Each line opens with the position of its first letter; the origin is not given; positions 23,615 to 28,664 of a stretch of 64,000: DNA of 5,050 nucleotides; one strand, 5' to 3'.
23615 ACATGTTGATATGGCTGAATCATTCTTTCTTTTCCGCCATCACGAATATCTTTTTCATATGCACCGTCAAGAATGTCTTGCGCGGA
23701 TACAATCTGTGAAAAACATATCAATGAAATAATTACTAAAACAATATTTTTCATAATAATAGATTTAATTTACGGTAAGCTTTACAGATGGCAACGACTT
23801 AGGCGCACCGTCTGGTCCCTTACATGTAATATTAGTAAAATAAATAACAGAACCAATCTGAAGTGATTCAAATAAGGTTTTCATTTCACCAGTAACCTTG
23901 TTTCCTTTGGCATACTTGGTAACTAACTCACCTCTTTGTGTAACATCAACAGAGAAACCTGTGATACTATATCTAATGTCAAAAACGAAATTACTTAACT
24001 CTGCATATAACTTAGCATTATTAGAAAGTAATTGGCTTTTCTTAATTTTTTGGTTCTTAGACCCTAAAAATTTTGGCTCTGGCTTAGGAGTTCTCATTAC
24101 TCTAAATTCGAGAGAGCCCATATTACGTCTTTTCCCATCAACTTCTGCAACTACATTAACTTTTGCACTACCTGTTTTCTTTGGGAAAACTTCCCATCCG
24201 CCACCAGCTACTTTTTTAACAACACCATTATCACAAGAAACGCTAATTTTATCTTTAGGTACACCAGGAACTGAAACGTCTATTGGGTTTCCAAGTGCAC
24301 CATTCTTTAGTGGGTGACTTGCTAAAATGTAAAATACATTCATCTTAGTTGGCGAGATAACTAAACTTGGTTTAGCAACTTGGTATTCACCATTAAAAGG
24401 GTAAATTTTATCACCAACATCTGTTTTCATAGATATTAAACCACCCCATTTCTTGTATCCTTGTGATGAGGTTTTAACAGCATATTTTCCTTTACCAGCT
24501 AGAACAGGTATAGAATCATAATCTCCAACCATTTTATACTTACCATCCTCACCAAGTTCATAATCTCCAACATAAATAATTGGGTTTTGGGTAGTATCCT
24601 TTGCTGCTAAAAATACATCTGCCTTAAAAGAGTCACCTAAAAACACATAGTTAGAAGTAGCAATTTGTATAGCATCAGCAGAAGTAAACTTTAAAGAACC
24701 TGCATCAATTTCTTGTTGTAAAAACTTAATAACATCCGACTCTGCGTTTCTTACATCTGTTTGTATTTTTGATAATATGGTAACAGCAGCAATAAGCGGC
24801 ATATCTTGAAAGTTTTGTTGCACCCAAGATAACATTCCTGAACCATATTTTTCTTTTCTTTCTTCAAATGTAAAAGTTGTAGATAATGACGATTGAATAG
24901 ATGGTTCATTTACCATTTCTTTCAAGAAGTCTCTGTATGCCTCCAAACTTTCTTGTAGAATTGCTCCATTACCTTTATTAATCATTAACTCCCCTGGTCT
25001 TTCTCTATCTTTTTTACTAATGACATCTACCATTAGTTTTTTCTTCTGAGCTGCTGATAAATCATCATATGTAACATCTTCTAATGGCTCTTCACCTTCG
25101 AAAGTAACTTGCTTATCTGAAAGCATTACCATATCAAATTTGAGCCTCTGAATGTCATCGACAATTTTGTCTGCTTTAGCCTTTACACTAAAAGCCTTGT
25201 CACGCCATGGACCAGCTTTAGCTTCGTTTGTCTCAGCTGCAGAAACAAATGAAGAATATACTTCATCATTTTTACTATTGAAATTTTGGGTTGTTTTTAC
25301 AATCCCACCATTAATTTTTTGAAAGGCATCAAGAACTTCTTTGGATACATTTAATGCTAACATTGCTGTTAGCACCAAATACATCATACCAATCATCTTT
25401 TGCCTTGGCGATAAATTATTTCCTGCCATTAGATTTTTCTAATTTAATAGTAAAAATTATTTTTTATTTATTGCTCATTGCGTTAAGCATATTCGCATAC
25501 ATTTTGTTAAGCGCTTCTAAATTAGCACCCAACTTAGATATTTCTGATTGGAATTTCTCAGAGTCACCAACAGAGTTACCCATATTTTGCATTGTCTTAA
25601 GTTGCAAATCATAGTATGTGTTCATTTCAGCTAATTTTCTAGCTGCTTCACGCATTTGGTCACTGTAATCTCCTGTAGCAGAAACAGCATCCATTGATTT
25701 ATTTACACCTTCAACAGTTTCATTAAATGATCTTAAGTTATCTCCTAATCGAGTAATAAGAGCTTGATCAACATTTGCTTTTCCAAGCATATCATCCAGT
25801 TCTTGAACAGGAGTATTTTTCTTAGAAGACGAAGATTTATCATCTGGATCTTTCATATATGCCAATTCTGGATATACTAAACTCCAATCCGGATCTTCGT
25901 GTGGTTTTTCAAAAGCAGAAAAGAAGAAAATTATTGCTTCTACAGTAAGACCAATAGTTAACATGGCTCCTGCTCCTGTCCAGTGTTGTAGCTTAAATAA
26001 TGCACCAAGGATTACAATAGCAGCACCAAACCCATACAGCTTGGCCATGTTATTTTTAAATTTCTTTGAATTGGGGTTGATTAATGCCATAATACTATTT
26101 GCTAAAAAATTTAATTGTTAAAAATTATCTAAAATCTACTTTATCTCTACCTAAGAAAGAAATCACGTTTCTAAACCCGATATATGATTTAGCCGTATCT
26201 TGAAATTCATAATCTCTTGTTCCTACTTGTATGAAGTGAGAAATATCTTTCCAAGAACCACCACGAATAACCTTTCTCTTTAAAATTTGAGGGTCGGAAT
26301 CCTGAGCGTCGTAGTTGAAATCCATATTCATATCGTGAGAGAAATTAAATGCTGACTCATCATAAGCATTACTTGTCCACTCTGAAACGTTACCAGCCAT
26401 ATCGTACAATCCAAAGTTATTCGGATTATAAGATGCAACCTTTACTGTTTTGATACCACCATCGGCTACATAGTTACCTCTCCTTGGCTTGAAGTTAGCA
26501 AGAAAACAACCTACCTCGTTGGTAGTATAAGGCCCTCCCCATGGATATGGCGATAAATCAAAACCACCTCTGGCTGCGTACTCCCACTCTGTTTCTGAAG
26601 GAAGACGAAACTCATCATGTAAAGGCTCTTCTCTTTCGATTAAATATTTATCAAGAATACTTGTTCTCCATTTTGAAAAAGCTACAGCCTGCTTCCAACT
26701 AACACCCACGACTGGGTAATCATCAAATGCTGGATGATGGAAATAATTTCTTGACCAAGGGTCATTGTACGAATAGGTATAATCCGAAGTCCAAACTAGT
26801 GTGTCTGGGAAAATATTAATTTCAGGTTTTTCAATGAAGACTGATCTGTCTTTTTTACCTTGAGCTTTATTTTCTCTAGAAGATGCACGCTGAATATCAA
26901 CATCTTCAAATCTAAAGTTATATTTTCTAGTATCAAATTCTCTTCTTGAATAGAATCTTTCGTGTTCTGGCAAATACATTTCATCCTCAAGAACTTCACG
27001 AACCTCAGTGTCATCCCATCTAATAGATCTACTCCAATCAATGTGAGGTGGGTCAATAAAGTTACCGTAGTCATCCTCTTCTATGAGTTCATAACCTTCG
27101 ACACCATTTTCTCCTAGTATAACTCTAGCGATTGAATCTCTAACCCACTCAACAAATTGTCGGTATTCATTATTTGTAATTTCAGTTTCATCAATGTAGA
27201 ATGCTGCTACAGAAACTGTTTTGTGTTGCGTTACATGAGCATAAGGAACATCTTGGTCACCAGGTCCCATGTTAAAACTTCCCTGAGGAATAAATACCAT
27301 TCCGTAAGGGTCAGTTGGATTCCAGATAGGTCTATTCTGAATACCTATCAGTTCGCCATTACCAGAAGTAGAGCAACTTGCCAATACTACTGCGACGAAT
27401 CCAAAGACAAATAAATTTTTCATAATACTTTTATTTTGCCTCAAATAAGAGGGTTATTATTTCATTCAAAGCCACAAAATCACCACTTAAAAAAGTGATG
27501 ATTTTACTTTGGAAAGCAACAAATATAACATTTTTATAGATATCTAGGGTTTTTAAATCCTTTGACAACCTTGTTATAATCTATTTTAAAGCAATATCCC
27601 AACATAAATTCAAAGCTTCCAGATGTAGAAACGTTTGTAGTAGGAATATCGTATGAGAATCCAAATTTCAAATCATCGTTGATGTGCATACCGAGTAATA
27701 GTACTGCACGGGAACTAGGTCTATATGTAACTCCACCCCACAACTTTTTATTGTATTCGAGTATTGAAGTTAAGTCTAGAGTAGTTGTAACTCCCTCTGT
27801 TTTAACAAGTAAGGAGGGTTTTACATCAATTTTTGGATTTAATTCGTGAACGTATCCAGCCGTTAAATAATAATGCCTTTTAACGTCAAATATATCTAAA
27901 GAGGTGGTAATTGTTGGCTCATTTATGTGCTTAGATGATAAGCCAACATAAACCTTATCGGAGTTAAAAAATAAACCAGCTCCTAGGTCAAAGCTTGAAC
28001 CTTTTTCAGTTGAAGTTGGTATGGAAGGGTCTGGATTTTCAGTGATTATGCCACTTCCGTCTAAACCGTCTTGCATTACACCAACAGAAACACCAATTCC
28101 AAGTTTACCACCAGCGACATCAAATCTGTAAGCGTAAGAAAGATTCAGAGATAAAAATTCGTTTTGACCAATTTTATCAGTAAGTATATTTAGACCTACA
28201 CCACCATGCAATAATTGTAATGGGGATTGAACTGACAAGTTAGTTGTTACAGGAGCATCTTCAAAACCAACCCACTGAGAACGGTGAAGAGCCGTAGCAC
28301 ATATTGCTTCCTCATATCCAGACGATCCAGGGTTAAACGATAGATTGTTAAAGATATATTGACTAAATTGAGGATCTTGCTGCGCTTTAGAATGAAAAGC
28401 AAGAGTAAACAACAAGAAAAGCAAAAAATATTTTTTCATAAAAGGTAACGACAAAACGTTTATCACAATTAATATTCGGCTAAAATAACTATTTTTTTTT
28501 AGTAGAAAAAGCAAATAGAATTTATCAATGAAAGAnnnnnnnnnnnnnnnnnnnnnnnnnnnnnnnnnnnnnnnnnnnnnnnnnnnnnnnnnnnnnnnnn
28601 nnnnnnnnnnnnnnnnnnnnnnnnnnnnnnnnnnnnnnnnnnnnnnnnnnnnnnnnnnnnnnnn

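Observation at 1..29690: T9SS core genes, a Wbp-pathway/Wzx-Wzy glycan locus and a giant SprB-repeat adhesin sit in one unbroken same-strand array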

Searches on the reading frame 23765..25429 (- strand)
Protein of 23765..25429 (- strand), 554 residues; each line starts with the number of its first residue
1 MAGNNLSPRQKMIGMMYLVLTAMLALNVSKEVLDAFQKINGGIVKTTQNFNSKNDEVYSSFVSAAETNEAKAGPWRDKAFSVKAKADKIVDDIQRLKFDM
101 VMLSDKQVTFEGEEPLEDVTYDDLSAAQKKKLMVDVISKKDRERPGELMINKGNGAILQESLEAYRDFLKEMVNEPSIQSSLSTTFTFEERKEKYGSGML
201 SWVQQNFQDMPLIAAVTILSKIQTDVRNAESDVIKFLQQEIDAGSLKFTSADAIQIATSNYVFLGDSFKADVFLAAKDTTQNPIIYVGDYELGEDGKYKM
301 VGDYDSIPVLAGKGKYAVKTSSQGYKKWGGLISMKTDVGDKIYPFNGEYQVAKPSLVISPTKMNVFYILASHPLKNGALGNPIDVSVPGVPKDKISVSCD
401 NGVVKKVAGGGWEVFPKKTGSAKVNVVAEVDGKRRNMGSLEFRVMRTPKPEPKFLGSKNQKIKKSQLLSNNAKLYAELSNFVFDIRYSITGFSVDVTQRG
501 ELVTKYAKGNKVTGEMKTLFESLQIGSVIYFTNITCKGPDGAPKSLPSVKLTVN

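Call 4: search_protein_families(library=pfam, proteins=[window:23765-25429:-], max_evalue=0.001)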
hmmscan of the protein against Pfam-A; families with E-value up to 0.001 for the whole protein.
window:23765-25429:- (554 aa): 4 families
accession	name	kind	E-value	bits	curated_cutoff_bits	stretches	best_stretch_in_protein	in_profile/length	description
PF12081.13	GldM_1st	-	1.1e-39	136.9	25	1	31-239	1-193/194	GldM N-terminal domain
PF21601.3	GldM_2nd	-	2.1e-18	67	24.4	1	243-353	2-98/98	GldM second domain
PF12080.14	GldM_4th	-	9.1e-17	62.2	24.6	1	448-554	1-114/114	GldM C-terminal domain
PF21602.3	GldM_3rd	-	2.2e-16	60.3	25.2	1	356-444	2-81/82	GldM third domain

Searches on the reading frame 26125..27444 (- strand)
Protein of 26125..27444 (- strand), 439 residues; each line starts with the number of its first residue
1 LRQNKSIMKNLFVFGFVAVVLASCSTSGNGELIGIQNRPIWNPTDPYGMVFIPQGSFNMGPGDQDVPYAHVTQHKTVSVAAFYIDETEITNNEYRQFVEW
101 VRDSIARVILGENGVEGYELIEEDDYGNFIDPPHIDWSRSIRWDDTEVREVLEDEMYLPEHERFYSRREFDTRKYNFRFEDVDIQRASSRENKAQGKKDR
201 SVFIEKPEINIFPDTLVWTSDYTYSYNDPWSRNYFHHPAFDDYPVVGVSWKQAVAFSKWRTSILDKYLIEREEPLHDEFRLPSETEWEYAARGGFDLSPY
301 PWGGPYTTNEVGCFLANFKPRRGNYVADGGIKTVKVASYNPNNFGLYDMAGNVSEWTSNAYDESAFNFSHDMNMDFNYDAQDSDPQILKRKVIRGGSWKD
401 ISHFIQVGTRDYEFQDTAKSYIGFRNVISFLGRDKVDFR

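Call 5: search_protein_families(library=pfam, proteins=[window:26125-27444:-], max_evalue=0.001)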
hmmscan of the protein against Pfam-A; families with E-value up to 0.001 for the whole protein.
window:26125-27444:- (439 aa): 1 family
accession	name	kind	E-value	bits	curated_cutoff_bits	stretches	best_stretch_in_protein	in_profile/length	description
PF03781.23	FGE-sulfatase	-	3.7e-49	168.1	23.3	1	48-427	4-254/255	Sulfatase-modifying factor enzyme 1-like domain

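Call 51: search_protein_families(library=ncbifam, proteins=[window:26125-27444:-], max_evalue=0.00001)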
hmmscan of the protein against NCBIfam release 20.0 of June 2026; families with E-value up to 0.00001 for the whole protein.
window:26125-27444:- (439 aa): 7 families
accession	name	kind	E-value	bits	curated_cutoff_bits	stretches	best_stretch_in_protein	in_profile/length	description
TIGR03525.2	GldK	equivalog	4.6e-171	569.6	350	1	17-430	3-407/408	T9SS ring complex lipoprotein PorK/GldK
TIGR03524.1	GldJ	equivalog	5.4e-51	173.9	458.2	3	210-272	130-190/559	gliding motility lipoprotein GldJ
TIGR03530.1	GldJ_short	equivalog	1.4e-45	155.9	382.9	2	176-429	98-391/396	gliding motility lipoprotein GldJ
NF051459.1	pyoverdine_PvdO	equivalog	1.4e-17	63.7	500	1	276-427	140-277/280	dihydropyoverdine dehydrogenase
NF041186.1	SenA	equivalog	3.5e-16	59.6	420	1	230-427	256-381/382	selenoneine synthase SenA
TIGR03440.2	egtB_TIGR03440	equivalog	7.4e-12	45.1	360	0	238-425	269-411/413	ergothioneine biosynthesis protein EgtB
TIGR02171.1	Fb_sc_TIGR02171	subfamily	1.4e-11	43.2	544.35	1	277-428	157-281/912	TIGR02171 family lipoprotein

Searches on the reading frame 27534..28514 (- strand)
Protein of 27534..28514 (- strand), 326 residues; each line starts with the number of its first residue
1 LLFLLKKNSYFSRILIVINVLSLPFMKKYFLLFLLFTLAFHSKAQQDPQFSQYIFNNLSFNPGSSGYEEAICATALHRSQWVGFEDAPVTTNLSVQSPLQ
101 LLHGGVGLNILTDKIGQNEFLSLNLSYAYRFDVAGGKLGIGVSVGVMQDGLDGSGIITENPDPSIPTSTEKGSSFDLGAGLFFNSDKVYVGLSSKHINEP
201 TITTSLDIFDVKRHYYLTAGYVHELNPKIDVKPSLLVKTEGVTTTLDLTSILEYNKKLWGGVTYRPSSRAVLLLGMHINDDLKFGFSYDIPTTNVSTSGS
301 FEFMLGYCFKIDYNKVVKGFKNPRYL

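Call 5: search_protein_families(library=pfam, proteins=[window:27534-28514:-], max_evalue=0.001)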
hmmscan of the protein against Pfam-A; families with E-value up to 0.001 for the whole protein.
window:27534-28514:- (326 aa): 2 families
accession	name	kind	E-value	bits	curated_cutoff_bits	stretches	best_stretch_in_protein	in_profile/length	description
PF11751.14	PorP_SprF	-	5.7e-71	239.7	22.3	1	43-307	2-273/273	Type IX secretion system membrane protein PorP/SprF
PF13729.12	TraF_2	-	0.00068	19.4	25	1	123-231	141-248/264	F plasmid transfer operon, TraF, protein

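Call 51: search_protein_families(library=ncbifam, proteins=[window:27534-28514:-], max_evalue=0.00001)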
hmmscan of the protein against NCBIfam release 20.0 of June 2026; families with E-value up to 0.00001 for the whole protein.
window:27534-28514:- (326 aa): 1 family
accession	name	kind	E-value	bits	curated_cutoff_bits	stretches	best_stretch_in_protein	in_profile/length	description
TIGR03519.1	T9SS_PorP_fam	subfamily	1.5e-77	260.9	90.55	1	26-309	1-292/292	PorP/SprF family type IX secretion system membrane protein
